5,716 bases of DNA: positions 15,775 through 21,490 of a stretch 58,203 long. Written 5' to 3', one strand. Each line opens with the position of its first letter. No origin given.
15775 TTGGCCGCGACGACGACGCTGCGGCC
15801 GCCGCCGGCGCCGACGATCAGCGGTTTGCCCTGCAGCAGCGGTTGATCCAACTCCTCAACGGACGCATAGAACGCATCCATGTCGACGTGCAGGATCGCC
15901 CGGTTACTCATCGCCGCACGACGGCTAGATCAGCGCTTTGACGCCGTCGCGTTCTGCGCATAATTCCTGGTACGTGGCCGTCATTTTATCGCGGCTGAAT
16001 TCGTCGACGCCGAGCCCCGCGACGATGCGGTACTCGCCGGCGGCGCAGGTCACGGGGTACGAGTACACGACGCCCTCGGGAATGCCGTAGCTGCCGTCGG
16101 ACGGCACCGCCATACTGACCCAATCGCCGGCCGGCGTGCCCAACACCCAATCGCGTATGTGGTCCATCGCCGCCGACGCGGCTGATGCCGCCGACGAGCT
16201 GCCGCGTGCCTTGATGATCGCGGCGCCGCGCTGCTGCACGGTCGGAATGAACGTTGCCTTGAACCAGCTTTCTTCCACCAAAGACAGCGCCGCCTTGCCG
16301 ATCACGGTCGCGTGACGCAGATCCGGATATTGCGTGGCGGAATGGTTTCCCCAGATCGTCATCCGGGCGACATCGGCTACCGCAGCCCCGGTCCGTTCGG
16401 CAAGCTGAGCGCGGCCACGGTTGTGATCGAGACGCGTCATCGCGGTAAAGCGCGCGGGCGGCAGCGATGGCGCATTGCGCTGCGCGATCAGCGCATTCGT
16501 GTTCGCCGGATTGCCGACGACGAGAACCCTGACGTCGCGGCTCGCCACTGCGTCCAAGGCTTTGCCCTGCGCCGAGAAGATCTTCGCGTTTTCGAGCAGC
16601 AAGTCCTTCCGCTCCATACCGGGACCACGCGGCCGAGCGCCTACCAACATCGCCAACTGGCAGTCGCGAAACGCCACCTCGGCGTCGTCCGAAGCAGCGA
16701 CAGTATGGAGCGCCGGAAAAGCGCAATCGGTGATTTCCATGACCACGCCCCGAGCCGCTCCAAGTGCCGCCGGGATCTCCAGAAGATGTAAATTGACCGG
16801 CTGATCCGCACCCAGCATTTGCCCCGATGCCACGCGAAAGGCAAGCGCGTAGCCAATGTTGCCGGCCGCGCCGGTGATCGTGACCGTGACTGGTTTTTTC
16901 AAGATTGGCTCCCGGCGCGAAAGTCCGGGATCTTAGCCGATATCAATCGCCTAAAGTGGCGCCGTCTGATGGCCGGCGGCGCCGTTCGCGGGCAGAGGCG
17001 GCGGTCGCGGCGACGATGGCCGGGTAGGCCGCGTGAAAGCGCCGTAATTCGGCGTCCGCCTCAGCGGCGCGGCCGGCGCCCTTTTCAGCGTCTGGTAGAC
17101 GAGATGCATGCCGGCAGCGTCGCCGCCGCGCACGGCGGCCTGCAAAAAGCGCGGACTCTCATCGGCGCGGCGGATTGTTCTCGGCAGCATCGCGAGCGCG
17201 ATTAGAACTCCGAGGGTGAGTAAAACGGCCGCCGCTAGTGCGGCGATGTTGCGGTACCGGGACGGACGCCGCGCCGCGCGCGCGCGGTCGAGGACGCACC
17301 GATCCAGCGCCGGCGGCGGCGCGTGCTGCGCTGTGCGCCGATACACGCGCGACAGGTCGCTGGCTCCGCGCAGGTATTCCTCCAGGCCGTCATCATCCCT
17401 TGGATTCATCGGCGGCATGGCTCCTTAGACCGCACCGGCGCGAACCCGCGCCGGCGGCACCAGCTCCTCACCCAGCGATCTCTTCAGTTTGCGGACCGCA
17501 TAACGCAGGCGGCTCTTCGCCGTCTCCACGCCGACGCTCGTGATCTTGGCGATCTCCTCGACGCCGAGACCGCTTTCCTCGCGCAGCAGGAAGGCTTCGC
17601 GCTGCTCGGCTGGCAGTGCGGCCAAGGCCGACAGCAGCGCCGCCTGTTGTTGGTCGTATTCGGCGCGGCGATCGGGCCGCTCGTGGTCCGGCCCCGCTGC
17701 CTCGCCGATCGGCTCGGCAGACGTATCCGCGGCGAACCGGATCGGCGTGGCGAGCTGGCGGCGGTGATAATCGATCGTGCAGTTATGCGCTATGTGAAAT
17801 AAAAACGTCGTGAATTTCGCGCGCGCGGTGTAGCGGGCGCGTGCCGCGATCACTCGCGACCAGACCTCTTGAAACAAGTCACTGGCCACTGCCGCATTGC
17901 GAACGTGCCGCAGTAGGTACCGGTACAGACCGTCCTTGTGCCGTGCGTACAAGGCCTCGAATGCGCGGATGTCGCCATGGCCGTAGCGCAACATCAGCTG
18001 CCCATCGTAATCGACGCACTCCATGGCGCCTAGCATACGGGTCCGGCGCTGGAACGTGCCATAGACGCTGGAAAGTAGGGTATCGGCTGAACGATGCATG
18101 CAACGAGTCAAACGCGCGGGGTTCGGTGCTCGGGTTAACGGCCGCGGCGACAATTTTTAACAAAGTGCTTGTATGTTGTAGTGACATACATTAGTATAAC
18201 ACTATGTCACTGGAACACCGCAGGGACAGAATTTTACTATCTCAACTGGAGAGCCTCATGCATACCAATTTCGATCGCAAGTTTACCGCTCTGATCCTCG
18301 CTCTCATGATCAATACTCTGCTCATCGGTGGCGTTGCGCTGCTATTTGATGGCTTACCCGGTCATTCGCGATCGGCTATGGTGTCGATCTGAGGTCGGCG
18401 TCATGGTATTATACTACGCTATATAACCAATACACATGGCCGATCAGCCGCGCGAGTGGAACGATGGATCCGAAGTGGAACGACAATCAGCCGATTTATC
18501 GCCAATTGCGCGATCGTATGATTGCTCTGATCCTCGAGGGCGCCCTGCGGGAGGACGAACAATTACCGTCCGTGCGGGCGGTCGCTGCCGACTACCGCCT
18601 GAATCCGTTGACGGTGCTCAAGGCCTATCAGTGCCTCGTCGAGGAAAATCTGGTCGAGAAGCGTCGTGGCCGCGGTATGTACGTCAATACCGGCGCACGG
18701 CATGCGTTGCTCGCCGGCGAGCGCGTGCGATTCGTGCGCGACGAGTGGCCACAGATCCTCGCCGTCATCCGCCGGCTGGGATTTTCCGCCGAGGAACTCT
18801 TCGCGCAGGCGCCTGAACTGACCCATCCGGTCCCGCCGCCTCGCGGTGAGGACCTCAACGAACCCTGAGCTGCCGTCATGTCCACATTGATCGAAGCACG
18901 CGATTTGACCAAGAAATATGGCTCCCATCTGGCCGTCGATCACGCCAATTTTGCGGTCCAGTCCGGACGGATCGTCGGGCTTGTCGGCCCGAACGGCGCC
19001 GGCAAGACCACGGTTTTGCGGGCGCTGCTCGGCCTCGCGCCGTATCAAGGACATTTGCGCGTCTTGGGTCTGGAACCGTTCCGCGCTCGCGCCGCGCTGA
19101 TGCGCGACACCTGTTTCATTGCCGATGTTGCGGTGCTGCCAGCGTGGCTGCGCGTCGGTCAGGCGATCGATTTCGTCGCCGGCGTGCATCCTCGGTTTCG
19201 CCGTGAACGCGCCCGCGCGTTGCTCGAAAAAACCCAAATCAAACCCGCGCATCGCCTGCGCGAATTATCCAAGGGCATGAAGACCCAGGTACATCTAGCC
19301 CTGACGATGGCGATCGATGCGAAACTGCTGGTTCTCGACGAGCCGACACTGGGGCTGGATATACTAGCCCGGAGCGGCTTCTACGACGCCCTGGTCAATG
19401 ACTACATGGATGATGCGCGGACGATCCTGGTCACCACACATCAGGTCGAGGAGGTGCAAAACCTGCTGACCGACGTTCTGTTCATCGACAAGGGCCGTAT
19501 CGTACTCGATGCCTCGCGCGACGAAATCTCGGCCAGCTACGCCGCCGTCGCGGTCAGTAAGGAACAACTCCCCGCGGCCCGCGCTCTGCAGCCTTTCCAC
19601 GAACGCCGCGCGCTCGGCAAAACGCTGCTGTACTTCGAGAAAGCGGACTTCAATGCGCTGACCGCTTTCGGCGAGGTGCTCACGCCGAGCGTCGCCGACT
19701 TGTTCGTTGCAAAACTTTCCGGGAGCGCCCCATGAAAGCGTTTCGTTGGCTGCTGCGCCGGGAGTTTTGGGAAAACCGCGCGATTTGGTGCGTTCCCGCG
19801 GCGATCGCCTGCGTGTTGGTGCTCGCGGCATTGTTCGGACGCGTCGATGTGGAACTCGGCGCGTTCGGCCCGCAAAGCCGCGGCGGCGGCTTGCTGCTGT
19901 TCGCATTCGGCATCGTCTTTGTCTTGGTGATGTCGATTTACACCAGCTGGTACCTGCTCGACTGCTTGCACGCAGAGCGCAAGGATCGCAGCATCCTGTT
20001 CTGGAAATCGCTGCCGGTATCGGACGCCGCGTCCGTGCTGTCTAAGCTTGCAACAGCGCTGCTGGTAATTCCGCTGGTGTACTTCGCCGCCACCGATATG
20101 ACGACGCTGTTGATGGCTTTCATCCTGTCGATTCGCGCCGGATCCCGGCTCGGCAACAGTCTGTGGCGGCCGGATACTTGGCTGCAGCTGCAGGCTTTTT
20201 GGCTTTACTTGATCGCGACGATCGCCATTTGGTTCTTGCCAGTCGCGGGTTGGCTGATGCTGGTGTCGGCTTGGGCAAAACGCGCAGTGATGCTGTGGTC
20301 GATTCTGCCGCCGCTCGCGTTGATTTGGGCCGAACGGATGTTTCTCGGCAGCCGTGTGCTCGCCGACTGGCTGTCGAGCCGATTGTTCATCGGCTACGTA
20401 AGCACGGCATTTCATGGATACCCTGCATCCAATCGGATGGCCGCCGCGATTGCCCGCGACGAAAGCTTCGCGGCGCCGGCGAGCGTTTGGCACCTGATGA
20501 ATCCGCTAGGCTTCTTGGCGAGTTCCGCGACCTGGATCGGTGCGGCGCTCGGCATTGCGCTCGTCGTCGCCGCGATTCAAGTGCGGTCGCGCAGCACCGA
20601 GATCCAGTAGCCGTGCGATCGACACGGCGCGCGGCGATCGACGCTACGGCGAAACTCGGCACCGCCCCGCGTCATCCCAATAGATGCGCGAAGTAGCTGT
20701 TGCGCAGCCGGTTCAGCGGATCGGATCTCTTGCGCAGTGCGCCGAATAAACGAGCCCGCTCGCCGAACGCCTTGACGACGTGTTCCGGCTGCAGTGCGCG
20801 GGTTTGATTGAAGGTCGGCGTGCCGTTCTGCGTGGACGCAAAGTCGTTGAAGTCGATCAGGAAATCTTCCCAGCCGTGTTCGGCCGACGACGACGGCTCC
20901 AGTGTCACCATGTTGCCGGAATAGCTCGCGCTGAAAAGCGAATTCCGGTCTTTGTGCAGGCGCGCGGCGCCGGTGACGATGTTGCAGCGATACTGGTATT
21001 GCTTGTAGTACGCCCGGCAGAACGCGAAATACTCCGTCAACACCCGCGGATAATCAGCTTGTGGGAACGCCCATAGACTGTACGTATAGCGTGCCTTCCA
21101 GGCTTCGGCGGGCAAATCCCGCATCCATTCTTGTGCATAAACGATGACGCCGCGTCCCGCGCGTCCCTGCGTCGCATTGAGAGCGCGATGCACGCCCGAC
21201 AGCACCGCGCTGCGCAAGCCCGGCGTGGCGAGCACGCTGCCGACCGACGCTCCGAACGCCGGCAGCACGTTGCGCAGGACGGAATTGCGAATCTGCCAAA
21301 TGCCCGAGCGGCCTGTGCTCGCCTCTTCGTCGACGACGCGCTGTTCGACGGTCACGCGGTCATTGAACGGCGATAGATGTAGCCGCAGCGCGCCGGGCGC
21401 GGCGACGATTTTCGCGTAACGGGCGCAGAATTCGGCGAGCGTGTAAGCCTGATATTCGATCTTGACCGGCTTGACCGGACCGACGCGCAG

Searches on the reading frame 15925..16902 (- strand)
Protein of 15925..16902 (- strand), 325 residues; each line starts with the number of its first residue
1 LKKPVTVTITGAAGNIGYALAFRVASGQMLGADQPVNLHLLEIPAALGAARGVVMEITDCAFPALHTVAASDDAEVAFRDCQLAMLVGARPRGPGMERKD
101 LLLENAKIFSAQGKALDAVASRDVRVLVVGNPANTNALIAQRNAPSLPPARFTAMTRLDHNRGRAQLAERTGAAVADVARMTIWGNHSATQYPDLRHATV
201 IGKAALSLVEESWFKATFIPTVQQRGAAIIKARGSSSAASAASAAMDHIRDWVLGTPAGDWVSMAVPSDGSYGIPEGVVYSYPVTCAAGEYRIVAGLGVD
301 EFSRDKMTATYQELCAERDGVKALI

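Call 6: search_protein_families(library=pfam, proteins=[window:15925-16902:-])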
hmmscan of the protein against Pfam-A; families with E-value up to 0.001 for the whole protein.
window:15925-16902:- (325 aa): 2 families
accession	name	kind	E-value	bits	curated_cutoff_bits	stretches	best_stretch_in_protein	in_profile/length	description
PF02866.23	Ldh_1_C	-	1.1e-40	139.9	22.6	1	156-322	1-171/174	lactate/malate dehydrogenase, alpha/beta C-terminal domain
PF00056.29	Ldh_1_N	-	2.6e-31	109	27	1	6-146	2-134/141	lactate/malate dehydrogenase, NAD binding domain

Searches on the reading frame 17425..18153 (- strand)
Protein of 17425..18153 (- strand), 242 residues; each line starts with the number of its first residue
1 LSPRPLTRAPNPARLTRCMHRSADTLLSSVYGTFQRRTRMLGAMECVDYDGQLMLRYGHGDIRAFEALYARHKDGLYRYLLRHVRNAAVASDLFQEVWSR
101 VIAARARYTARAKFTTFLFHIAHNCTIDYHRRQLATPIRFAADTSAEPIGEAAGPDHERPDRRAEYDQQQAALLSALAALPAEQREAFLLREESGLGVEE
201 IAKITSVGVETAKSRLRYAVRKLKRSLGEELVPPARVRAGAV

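Call 6: search_protein_families(library=pfam, proteins=[window:17425-18153:-])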
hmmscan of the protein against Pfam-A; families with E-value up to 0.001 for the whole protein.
window:17425-18153:- (242 aa): 4 families
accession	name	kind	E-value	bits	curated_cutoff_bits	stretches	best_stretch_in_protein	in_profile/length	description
PF04542.20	Sigma70_r2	-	1.4e-14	54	24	1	68-133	1-68/71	Sigma-70 region 2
PF08281.18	Sigma70_r4_2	-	1.8e-12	47.1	25.7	1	172-223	3-54/54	Sigma-70, region 4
PF04545.22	Sigma70_r4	-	1.8e-08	34.2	24.1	1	176-224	1-49/50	Sigma-70, region 4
PF07638.17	Sigma70_ECF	-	0.00069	20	21.1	0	172-227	128-183/185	ECF sigma factor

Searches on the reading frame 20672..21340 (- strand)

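Call 54: search_protein_families(library=pfam, proteins=[window:20672-21340:-], max_evalue=10)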
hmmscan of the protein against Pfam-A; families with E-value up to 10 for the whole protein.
window:20672-21340:- (222 aa): 1 family
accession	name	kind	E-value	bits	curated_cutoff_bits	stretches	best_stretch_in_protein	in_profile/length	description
PF04030.19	ALO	-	0.074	13.2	23.1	1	155-218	195-256/258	D-arabinono-1,4-lactone oxidase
